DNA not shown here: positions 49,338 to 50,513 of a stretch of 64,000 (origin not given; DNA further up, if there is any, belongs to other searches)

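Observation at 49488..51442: Three-gene co-directional locus of secreted proteins with an unusual repeat protein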

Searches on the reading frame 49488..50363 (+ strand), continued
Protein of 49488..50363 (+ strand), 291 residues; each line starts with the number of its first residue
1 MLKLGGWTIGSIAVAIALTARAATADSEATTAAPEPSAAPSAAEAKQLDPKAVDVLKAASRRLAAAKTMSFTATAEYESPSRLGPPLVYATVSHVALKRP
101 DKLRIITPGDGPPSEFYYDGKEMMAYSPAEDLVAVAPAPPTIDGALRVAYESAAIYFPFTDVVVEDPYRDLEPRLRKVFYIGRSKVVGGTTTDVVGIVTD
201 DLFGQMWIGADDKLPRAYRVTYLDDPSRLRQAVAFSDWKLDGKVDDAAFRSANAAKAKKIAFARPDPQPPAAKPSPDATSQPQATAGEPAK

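Call 56: predict_structure(alignment_id=A4)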
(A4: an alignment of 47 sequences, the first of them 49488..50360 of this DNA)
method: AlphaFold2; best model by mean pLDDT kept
length: 291 residues; sequences in the alignment: 47
mean_pLDDT: 76.7   pTM: 0.69
mean pLDDT of the five models: 76.7, 74.4, 73.9, 73.7, 73.2
residues with pLDDT >= 90: 124; 70-90: 70; 50-70: 54; < 50: 43
segments of 3 or more residues with pLDDT < 50: 4-32, 160-164
pLDDT, mean of each block of 10 residues (from residue 1): 43 43 39 50 73 89 91 89 82 93 92 91 90 90 78 55 54 82 81 93 93 93 91 93 92 91 67 55 53 59
secondary structure, 60 per line:
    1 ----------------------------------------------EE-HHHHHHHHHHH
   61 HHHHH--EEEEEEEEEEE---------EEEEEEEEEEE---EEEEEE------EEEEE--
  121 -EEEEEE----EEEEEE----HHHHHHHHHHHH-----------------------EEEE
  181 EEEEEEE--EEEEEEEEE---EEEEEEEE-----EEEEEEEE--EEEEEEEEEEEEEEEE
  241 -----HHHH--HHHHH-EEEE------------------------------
elements in order: H50-65 E68-78 E88-98 E102-107 E114-118 E122-127 E132-137 H142-153 E177-187 E190-198 E202-209 E215-222 E225-240 H246-249 H252-256 E258-261

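Call 59: fold_search(model_id=the predicted structure, library=pdb)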
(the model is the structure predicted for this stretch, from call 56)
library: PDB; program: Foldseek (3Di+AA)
matches with E <= 10: 902; with E <= 0.001: 88
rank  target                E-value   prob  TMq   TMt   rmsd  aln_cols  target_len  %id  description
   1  2w7q_A                1.2e-10  1.00  0.43  0.61   5.8       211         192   15  Structure of Pseudomonas aeruginosa LolA (released 2009-12-29)
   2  2w7q_B                2.5e-10  1.00  0.43  0.64   5.5       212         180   13  Structure of Pseudomonas aeruginosa LolA (released 2009-12-29)
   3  8v1k_A                6.1e-10  1.00  0.43  0.62   5.8       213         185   10  Crystal structure of outer membrane lipoprotein carrier protein (LolA) from Francisella tularensis (released 2023-11-29)
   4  8orn_A                8.9e-10  1.00  0.43  0.64   5.8       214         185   16  Crystal structure of Xanthomonas campestris pv. campestris LolA-LolB complex (released 2023-07-05)
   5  4mxt                  2.4e-09  1.00  0.48  0.71   4.3       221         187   14  Crystal structure of an Outer-membrane lipoprotein carrier protein (BACUNI_04723) from Bacteroides uniformis ATCC 8492 a (released 2013-10-16)
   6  4ki3_G                3.5e-09  1.00  0.44  0.66   5.5       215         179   12  1.70 Angstrom resolution crystal structure of outer-membrane lipoprotein carrier protein (lolA) from Yersinia pestis C (released 2013-05-15)
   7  8cgm_A                3.7e-09  1.00  0.44  0.62   5.6       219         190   16  Structure of the lipoprotein transporter LolA from Porphyromonas gingivalis (released 2023-06-21)
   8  4ki3_D                4.6e-09  1.00  0.44  0.66   5.4       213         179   12  1.70 Angstrom resolution crystal structure of outer-membrane lipoprotein carrier protein (lolA) from Yersinia pestis C (released 2013-05-15)
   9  4ki3_I                1.0e-08  1.00  0.44  0.65   5.5       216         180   12  1.70 Angstrom resolution crystal structure of outer-membrane lipoprotein carrier protein (lolA) from Yersinia pestis C (released 2013-05-15)
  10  6f3z_B                1.4e-08  1.00  0.45  0.65   5.0       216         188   14  Complex of E. coli LolA and periplasmic domain of LolC (released 2018-07-25)
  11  4z48_A                1.4e-08  1.00  0.34  0.39   7.3       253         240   13  Crystal structure of a DUF1329 family protein (DESPIG_00262) from Desulfovibrio piger ATCC 29098 at 1.75 A resolution (released 2015-04-22)
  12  4ki3_A                1.9e-08  1.00  0.44  0.66   5.5       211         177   12  1.70 Angstrom resolution crystal structure of outer-membrane lipoprotein carrier protein (lolA) from Yersinia pestis C (released 2013-05-15)
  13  2v43_A                2.3e-08  1.00  0.44  0.49   4.6       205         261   12  Crystal structure of RseB: a sensor for periplasmic stress response in E. coli (released 2007-08-28)
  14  3m4w_C                2.4e-08  1.00  0.48  0.50   5.3       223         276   13  Structural basis for the negative regulation of bacterial stress response by RseB (released 2010-05-05)
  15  9azz_C                2.5e-08  1.00  0.38  0.57   5.8       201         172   11  Crystal structure of outer membrane lipoprotein carrier protein (LolA) from Ehrlichia ruminantium (released 2024-03-20)
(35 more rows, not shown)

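Call 60: get_annotated_region(hit=H2, flank=3500)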
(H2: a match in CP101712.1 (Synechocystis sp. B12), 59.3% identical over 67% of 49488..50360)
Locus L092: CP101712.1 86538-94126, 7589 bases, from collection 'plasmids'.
description: Synechocystis sp. B12 plasmid unnamed3, complete sequence
organism: Synechocystis sp. B12 (NCBI taxid 2764086)
taxonomy: Bacteria; Cyanobacteriota; Cyanophyceae; Synechococcales; Merismopediaceae; Synechocystis; Synechocystis sp. B12
host: -; source: cell culture,mangrove water from the port of Santos, Brazil; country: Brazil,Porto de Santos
typing (MOB-suite, as given by PLSDB): non-mobilizable
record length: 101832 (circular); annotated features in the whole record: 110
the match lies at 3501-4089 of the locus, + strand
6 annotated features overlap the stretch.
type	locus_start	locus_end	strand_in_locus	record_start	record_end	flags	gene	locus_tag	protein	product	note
CDS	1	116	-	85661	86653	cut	-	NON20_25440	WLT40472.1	AraC family transcriptional regulator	-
CDS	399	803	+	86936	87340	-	-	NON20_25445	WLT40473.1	hypothetical protein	-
CDS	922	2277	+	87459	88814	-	-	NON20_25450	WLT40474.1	DUF1254 domain-containing protein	-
CDS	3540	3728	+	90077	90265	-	-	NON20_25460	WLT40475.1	DUF2092 domain-containing protein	-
CDS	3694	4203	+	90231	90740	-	-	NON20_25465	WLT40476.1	DUF2092 domain-containing protein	-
CDS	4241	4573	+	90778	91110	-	-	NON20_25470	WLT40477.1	hypothetical protein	-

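Call 61: get_annotated_region(hit=H8, flank=3500)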
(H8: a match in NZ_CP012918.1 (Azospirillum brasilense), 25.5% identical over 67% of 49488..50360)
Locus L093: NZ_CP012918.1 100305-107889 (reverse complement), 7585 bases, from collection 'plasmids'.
description: Azospirillum brasilense strain Sp 7 plasmid ABSP7_p4, complete sequence
organism: Azospirillum brasilense (NCBI taxid 192)
taxonomy: Bacteria; Pseudomonadota; Alphaproteobacteria; Rhodospirillales; Azospirillaceae; Azospirillum; Azospirillum brasilense
host: -; source: Digitaria eriantha,microbe,root; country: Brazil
typing (MOB-suite, as given by PLSDB): non-mobilizable
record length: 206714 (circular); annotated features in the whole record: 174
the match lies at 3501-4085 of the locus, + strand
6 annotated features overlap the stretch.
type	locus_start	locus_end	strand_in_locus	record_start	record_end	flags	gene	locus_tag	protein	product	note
CDS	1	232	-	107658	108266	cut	-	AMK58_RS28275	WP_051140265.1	hypothetical protein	-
CDS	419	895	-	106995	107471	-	-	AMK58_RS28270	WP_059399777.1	hypothetical protein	-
CDS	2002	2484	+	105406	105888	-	-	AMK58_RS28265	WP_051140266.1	hypothetical protein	-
CDS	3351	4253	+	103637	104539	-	-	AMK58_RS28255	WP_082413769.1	DUF2092 domain-containing protein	-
CDS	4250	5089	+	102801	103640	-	-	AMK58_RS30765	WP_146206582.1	hypothetical protein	-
CDS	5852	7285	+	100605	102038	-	-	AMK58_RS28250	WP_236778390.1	S41 family peptidase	-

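Call 62: get_annotated_region(hit=H9, flank=3500)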
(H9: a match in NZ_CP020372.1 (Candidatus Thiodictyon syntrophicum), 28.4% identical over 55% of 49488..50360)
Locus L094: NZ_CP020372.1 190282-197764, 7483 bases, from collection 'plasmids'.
description: Candidatus Thiodictyon syntrophicum strain Cad16T plasmid pTs485, complete sequence
organism: Candidatus Thiodictyon syntrophicum (NCBI taxid 1166950)
taxonomy: Bacteria; Pseudomonadota; Gammaproteobacteria; Chromatiales; Chromatiaceae; Thiodictyon; Candidatus Thiodictyon syntrophicum
host: -; source: meromictic lake; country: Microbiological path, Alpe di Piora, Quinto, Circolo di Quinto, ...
typing (MOB-suite, as given by PLSDB): non-mobilizable
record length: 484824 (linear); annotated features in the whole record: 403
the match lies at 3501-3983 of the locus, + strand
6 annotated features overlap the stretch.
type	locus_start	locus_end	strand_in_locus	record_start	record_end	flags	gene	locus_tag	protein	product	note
CDS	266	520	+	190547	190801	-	-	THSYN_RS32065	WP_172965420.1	GlsB/YeaQ/YmgE family stress response membrane protein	-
CDS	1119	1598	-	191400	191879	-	-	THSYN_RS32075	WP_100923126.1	type II toxin-antitoxin system VapC family toxin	-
CDS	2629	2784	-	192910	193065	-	-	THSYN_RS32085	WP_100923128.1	YgiT-type zinc finger protein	-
CDS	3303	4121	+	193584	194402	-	-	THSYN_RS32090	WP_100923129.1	DUF2092 domain-containing protein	-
CDS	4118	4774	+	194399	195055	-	-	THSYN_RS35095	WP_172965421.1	hypothetical protein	-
CDS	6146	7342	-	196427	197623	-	-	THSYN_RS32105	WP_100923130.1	RtcB family protein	GO:0006396 - RNA processing [Evidence IEA]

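Call 63: get_annotated_region(hit=H10, flank=3500)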
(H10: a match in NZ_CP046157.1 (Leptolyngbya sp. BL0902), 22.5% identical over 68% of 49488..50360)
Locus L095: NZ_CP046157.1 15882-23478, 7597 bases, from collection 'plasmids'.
description: Leptolyngbya sp. BL0902 plasmid unnamed2, complete sequence
organism: Leptolyngbya sp. BL0902 (NCBI taxid 1115757)
taxonomy: Bacteria; Cyanobacteriota; Cyanophyceae; Leptolyngbyales; Leptolyngbyaceae; Leptolyngbya; Leptolyngbya sp. BL0902
host: -; source: cell culture,open pond on an algae farm; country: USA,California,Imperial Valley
typing (MOB-suite, as given by PLSDB): non-mobilizable
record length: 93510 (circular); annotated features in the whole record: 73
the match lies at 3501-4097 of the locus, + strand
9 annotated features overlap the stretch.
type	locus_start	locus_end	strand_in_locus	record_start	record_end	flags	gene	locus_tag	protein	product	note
CDS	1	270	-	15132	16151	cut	-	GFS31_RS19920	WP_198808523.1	AraC family transcriptional regulator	-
CDS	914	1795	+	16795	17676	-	-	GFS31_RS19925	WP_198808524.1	bile acid:sodium symporter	-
CDS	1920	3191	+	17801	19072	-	-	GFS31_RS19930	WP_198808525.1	hypothetical protein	-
CDS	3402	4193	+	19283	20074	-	-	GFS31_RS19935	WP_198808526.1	DUF2092 domain-containing protein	-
CDS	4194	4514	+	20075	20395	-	-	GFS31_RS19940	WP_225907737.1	DUF6515 family protein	-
CDS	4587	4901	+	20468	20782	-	-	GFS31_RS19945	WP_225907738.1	hypothetical protein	-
CDS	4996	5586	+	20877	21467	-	-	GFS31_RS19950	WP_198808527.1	hypothetical protein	-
CDS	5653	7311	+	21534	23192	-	-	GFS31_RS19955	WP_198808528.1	sulfatase-like hydrolase/transferase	-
CDS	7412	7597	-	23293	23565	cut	-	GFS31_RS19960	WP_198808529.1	hypothetical protein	-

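Call 64: get_annotated_region(hit=H12, flank=3500)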
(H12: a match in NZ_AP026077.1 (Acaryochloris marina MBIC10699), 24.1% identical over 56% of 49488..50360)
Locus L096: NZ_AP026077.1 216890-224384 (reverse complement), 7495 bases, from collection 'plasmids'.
description: Acaryochloris marina MBIC10699 plasmid pREC2, complete sequence
organism: Acaryochloris marina MBIC10699 (NCBI taxid 2954813)
taxonomy: Bacteria; Cyanobacteriota; Cyanophyceae; Acaryochloridales; Acaryochloridaceae; Acaryochloris; Acaryochloris marina; Acaryochloris marina MBIC10699
host: -; source: cell culture,Ascidian, Diplosoma similis; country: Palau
typing (MOB-suite, as given by PLSDB): conjugative; relaxase MOBF; mating-pair formation MPF_T
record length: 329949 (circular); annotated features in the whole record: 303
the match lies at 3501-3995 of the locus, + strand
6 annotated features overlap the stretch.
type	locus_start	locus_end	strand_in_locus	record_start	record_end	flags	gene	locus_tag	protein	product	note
CDS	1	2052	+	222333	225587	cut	-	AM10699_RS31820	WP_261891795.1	efflux RND transporter permease subunit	GO:0055085 - transmembrane transport [Evidence IEA]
CDS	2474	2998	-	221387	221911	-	-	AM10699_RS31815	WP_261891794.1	hypothetical protein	-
CDS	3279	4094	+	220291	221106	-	-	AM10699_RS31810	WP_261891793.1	DUF2092 domain-containing protein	-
CDS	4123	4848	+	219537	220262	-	-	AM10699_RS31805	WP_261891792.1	DUF6515 family protein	-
CDS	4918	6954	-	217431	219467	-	-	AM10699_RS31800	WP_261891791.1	sodium:proton antiporter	GO:0006814 - sodium ion transport [Evidence IEA]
CDS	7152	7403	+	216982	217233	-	-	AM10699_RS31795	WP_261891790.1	hypothetical protein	-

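Call 65: get_annotated_region(hit=H14, flank=3500)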
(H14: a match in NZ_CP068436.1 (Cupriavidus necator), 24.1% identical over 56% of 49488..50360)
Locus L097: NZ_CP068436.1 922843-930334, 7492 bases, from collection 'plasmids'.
description: Cupriavidus necator strain C39. plasmid p1, complete sequence
organism: Cupriavidus necator (NCBI taxid 106590)
taxonomy: Bacteria; Pseudomonadota; Betaproteobacteria; Burkholderiales; Burkholderiaceae; Cupriavidus; Cupriavidus necator
host: -; source: heavy metal containmented soil; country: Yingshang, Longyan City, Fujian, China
typing (MOB-suite, as given by PLSDB): non-mobilizable; replicon IncP
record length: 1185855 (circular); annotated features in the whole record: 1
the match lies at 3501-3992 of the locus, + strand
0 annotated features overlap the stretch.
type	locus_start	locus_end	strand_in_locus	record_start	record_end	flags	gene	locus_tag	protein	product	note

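Call 82: search_protein_families(library=padloc, proteins=[window:49488-50360:+], max_evalue=0.01)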
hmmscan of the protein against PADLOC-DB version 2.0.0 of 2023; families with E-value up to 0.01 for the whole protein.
window:49488-50360:+ (291 aa): 0 families

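Call 83: search_protein_families(library=ncbifam, proteins=[L096:4123-4845:+], max_evalue=0.001)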
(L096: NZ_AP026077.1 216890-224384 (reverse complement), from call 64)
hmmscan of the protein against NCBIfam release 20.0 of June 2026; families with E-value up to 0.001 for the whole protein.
L096:4123-4845:+ (241 aa): 0 families

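Call 90: find_related_loci(query=A7, collection=metagenome_contigs, flank=3000)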
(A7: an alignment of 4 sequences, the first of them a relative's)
Query A7 (255 aa) in metagenome_contigs; peptide patterns used: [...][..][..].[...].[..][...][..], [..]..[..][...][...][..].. (x = any residue, [..] = any of these).
600 stretches matched a pattern (row limit reached: there are more); 489 encode a relative of the query (tblastn E <= 1e-3); the best 80 are kept; 80 distinct loci.
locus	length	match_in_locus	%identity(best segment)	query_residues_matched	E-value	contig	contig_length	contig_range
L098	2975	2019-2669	44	32-249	1e-63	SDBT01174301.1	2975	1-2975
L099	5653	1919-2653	37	9-254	8e-63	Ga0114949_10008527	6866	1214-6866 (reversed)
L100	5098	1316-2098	37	8-254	1e-61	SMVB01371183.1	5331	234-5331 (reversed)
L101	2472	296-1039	39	15-252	2e-62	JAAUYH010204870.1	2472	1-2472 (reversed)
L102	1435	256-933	42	28-255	2e-64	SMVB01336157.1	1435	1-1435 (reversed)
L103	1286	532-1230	40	15-249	2e-63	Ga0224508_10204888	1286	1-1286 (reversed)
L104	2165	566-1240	40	24-249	9e-61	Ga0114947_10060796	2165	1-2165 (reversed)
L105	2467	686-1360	39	24-249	7e-60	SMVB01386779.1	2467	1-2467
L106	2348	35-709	39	24-249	2e-59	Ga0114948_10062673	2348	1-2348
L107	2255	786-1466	40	21-248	2e-59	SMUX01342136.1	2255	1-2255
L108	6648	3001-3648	41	32-248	2e-58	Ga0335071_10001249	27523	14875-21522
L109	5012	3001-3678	41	24-248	2e-58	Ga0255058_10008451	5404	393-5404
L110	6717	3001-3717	40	10-251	1e-58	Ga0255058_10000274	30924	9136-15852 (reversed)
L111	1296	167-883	40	10-251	8e-62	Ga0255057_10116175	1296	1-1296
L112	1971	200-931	37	1-251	2e-59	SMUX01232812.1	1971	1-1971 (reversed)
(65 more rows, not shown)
